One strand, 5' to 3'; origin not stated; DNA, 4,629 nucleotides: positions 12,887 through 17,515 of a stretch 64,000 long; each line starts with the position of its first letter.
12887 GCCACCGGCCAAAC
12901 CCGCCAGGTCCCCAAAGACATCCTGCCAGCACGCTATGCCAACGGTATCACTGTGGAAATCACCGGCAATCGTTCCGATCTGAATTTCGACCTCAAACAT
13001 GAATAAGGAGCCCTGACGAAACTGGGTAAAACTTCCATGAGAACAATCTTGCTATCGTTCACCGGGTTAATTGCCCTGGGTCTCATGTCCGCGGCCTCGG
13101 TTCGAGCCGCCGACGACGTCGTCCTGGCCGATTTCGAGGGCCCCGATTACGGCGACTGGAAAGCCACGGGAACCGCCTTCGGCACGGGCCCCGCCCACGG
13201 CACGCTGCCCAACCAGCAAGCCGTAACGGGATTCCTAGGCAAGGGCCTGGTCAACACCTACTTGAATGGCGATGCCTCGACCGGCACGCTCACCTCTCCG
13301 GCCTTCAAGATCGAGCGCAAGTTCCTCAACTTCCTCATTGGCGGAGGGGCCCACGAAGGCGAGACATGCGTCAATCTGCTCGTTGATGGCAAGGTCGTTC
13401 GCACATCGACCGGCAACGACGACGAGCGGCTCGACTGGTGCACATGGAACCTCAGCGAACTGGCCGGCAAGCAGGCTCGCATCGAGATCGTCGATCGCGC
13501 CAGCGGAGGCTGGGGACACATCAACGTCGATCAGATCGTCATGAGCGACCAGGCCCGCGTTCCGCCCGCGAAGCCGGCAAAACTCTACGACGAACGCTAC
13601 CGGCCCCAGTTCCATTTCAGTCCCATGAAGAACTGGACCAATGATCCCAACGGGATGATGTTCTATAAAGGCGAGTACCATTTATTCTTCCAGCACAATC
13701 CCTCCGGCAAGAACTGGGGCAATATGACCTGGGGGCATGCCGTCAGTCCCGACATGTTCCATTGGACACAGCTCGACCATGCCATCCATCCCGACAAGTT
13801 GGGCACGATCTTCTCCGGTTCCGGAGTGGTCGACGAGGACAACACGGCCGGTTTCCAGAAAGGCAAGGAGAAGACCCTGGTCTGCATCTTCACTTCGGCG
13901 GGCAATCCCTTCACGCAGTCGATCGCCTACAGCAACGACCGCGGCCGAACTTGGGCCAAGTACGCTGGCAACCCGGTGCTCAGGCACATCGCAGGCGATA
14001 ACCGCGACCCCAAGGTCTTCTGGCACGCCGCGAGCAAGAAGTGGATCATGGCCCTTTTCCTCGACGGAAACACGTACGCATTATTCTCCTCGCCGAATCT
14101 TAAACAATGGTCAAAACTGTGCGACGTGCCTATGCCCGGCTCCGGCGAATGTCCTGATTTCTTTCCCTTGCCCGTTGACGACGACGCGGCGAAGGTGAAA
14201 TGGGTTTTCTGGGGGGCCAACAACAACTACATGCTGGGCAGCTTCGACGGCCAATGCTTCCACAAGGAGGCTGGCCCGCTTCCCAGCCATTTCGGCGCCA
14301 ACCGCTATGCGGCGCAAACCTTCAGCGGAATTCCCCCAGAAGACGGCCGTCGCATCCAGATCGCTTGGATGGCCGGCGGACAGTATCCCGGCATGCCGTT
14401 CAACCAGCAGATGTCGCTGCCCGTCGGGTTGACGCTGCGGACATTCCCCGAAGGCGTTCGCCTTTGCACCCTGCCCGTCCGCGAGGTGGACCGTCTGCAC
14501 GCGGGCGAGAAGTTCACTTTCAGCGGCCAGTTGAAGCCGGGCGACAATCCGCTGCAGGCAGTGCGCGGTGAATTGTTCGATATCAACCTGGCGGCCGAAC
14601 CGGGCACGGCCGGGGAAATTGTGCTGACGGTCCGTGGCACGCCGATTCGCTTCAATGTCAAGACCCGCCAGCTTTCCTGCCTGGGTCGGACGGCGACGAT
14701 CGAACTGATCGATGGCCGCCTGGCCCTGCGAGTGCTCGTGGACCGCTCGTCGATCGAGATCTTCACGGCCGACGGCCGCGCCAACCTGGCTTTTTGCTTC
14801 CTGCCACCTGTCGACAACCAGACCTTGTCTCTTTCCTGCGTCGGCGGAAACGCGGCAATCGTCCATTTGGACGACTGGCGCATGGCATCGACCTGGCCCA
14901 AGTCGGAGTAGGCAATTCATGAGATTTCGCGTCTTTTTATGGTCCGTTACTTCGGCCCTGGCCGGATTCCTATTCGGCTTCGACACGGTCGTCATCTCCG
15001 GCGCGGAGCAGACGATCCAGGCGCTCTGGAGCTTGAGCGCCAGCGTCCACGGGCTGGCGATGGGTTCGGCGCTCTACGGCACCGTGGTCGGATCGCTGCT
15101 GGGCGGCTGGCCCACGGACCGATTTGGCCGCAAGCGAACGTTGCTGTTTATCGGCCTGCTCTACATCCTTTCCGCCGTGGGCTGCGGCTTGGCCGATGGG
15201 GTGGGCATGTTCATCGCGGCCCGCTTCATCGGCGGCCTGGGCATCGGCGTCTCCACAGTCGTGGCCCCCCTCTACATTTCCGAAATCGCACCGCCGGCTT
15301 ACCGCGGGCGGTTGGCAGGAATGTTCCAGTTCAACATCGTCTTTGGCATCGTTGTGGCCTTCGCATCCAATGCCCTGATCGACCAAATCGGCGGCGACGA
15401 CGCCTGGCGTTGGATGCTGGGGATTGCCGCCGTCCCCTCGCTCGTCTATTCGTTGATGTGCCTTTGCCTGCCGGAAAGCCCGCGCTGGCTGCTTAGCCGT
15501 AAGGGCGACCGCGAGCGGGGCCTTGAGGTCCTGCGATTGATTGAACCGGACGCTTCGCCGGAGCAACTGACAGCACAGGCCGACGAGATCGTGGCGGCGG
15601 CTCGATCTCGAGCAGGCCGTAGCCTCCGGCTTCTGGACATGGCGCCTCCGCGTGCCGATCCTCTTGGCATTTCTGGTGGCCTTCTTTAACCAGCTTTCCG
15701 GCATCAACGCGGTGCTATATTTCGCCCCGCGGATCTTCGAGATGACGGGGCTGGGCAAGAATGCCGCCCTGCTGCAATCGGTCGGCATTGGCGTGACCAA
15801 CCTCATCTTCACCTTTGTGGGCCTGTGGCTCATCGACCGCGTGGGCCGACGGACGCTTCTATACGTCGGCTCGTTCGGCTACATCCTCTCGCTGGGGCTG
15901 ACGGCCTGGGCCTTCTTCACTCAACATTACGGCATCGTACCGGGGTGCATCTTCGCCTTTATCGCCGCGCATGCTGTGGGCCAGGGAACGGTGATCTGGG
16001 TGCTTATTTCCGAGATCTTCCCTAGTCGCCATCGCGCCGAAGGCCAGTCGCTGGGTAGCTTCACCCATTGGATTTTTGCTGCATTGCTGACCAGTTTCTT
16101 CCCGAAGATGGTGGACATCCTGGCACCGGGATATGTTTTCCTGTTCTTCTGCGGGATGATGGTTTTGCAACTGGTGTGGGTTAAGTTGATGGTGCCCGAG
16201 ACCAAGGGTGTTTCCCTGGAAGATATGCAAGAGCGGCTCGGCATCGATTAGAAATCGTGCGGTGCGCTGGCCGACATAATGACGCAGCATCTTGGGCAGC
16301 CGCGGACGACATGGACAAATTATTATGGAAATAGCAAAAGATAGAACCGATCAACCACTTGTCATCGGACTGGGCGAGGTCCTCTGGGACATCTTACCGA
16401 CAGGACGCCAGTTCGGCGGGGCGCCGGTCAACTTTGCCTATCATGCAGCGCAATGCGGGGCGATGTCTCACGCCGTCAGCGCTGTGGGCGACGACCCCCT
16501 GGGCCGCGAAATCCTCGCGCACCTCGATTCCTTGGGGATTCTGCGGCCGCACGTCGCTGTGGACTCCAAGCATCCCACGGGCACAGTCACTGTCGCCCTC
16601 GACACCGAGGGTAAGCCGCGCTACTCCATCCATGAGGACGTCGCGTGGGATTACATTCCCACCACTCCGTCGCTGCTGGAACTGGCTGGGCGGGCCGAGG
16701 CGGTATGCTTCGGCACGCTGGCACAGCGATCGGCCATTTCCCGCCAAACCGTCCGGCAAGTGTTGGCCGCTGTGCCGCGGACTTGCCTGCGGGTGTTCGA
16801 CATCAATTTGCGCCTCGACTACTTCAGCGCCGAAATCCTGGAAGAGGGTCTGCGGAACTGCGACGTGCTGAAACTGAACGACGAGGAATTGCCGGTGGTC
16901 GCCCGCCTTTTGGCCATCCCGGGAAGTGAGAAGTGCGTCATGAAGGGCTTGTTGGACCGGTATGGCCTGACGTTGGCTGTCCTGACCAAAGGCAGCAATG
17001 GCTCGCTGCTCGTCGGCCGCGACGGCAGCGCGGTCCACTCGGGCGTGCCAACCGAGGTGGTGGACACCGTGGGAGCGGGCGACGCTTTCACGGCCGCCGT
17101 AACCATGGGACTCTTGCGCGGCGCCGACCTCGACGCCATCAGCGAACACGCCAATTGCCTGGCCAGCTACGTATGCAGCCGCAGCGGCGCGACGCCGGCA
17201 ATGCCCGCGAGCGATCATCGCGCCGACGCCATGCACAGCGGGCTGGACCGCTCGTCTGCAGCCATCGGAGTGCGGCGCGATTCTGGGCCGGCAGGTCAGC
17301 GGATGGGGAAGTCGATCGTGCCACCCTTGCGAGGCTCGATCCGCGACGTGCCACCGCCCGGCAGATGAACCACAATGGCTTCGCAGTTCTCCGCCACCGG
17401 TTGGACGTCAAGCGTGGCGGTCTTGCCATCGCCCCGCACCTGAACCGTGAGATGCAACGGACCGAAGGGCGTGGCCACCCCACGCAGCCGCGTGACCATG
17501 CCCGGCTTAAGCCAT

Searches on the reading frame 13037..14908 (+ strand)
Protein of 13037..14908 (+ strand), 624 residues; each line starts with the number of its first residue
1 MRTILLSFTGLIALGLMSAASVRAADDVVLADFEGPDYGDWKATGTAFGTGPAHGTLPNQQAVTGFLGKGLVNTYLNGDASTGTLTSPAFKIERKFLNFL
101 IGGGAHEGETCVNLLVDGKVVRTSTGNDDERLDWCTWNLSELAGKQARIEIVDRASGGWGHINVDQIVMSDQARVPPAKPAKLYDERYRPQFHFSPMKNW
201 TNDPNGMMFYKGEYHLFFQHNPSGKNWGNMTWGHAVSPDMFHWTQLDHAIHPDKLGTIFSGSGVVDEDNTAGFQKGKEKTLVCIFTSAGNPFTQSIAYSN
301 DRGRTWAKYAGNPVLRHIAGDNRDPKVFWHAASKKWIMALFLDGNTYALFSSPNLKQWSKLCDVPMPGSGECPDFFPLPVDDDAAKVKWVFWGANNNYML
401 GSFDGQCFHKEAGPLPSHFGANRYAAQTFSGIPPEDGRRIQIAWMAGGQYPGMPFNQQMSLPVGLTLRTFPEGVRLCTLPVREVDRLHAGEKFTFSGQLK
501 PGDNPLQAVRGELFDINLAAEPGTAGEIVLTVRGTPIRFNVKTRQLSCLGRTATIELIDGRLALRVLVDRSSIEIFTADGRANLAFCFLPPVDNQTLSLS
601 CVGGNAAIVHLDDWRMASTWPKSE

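Call 18: search_protein_families(library=pfam, proteins=[window:13037-14908:+], max_evalue=0.001)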
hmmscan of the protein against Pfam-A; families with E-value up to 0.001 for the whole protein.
window:13037-14908:+ (624 aa): 2 families
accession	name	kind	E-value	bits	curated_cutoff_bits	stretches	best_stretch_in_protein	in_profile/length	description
PF00251.26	Glyco_hydro_32N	-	3.4e-64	217.8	22.1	1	193-474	1-301/307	Glycosyl hydrolases family 32 N-terminal domain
PF08244.19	Glyco_hydro_32C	-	9.4e-10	39.2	21.9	1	505-612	25-155/158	Glycosyl hydrolases family 32 C terminal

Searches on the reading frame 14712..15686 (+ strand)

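Call 18: search_protein_families(library=pfam, proteins=[window:14712-15686:+], max_evalue=0.001)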
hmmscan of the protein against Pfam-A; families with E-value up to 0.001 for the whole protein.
window:14712-15686:+ (325 aa): 3 families
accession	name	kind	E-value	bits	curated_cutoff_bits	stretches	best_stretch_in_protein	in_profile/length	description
PF00083.30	Sugar_tr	-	1.2e-52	179.8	22.3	1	78-296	2-230/452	Sugar (and other) transporter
PF07690.21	MFS_1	-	6.7e-25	88.2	33.4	1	82-266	2-185/347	Major Facilitator Superfamily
PF06609.19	TRI12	-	0.00015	20.8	23.2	1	122-251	89-214/599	Fungal trichothecene efflux pump (TRI12)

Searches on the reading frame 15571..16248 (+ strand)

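Call 26: search_protein_families(library=pfam, proteins=[window:15571-16248:+], max_evalue=0.001)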
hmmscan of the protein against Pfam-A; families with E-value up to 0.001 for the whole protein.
window:15571-16248:+ (226 aa): 2 families
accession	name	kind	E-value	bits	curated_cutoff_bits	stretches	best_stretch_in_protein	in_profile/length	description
PF00083.30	Sugar_tr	-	2.6e-50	172.1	22.3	1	21-221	245-450/452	Sugar (and other) transporter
PF07690.21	MFS_1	-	5.1e-08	32.7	33.4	1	21-171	195-344/347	Major Facilitator Superfamily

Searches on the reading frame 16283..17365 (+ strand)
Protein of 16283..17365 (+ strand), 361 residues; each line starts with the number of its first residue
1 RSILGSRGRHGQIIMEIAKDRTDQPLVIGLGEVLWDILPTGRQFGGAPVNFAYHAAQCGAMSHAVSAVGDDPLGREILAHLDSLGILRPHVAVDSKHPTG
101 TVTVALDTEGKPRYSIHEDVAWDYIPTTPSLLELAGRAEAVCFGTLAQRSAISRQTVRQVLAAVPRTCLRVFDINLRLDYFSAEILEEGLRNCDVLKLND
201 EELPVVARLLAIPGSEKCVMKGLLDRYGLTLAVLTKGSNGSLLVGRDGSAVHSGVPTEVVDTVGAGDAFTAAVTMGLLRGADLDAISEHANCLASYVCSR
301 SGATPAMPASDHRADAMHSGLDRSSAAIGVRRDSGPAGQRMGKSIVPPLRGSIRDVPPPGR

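Call 26: search_protein_families(library=pfam, proteins=[window:16283-17365:+], max_evalue=0.001)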
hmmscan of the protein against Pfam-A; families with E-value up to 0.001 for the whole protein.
window:16283-17365:+ (361 aa): 1 family
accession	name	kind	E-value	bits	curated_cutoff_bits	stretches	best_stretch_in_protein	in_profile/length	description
PF00294.29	PfkB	-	9.8e-38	130.6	25.8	1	42-308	33-300/302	pfkB family carbohydrate kinase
